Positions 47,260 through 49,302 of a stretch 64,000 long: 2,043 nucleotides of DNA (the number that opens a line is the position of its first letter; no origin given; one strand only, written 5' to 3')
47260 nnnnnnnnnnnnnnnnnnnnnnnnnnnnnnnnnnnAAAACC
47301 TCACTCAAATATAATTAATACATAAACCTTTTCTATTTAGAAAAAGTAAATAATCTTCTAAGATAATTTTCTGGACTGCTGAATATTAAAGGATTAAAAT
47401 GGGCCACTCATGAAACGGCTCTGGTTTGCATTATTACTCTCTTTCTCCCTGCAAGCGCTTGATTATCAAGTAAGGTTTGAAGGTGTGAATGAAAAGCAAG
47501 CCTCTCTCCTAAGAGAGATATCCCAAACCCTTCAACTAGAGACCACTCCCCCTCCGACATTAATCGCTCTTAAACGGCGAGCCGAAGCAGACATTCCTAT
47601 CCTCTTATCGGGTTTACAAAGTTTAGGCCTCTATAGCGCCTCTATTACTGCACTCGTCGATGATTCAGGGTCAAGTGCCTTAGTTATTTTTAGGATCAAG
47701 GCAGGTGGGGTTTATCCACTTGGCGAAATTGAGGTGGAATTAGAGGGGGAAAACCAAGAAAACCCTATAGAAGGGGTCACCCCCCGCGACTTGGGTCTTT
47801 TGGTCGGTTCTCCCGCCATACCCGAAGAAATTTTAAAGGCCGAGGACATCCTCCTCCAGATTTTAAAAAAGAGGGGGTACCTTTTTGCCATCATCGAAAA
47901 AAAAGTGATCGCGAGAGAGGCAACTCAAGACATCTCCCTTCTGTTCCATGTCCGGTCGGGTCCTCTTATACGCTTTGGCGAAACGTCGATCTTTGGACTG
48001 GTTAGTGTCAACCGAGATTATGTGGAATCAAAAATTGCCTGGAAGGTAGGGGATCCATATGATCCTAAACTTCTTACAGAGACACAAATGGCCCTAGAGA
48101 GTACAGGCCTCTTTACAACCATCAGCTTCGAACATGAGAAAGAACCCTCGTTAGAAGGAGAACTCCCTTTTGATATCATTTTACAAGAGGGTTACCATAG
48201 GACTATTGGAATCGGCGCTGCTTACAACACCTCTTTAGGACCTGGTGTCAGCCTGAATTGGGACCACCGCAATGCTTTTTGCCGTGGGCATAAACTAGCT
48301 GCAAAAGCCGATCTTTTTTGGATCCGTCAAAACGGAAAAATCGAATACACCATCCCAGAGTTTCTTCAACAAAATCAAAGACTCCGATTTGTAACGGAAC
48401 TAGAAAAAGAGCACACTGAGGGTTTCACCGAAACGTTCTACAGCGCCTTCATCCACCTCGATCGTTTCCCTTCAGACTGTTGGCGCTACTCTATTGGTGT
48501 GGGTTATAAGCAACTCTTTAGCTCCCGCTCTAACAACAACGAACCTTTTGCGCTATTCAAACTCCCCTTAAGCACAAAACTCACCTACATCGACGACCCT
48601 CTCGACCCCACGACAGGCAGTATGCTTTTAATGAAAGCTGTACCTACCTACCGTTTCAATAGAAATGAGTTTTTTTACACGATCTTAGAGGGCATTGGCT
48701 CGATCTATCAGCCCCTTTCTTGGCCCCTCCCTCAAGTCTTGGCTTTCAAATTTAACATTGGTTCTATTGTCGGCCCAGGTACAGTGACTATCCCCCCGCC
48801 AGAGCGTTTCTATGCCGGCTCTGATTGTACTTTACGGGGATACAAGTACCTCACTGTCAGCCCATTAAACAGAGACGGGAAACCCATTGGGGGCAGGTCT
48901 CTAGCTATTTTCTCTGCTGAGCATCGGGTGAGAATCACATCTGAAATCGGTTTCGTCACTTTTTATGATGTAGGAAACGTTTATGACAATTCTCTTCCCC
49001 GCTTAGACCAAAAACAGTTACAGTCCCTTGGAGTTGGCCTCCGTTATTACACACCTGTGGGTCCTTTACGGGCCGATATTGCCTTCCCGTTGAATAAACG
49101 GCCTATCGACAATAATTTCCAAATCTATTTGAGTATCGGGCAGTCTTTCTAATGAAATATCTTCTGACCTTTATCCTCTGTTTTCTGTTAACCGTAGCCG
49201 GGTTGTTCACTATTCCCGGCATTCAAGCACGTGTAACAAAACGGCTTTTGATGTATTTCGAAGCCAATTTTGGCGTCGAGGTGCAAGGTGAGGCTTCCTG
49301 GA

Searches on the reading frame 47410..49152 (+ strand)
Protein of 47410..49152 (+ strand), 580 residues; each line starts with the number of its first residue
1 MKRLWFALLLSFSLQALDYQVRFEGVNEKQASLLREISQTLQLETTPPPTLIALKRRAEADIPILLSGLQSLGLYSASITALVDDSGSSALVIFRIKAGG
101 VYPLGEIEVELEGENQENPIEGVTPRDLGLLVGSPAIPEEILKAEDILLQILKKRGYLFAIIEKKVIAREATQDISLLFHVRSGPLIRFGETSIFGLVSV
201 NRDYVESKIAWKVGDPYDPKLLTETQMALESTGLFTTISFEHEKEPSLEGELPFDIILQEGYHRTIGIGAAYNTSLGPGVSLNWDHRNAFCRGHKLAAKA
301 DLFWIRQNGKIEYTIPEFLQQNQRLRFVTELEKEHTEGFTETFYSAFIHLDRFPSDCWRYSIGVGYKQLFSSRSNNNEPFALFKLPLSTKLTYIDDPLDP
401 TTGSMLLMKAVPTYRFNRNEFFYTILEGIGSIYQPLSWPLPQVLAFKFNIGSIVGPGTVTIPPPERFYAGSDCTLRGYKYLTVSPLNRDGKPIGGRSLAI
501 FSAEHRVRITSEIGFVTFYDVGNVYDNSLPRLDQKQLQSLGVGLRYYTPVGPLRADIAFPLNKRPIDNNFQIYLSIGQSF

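Call 80: find_related_loci(query=A8, collection=metagenome_contigs, flank=10000)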
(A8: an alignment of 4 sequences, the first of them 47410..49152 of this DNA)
Query A8 (580 aa) in metagenome_contigs; peptide patterns used: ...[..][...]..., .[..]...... (x = any residue, [..] = any of these).
214 stretches matched a pattern; 4 encode a relative of the query (tblastn E <= 1e-3); 4 distinct loci.
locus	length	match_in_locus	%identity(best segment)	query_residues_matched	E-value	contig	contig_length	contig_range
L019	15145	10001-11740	84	1-580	0e+0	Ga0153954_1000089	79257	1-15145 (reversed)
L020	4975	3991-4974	79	1-328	4e-161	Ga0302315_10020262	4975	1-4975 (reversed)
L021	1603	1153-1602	65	15-164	1e-56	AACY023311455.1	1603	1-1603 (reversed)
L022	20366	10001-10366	29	442-580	3e-5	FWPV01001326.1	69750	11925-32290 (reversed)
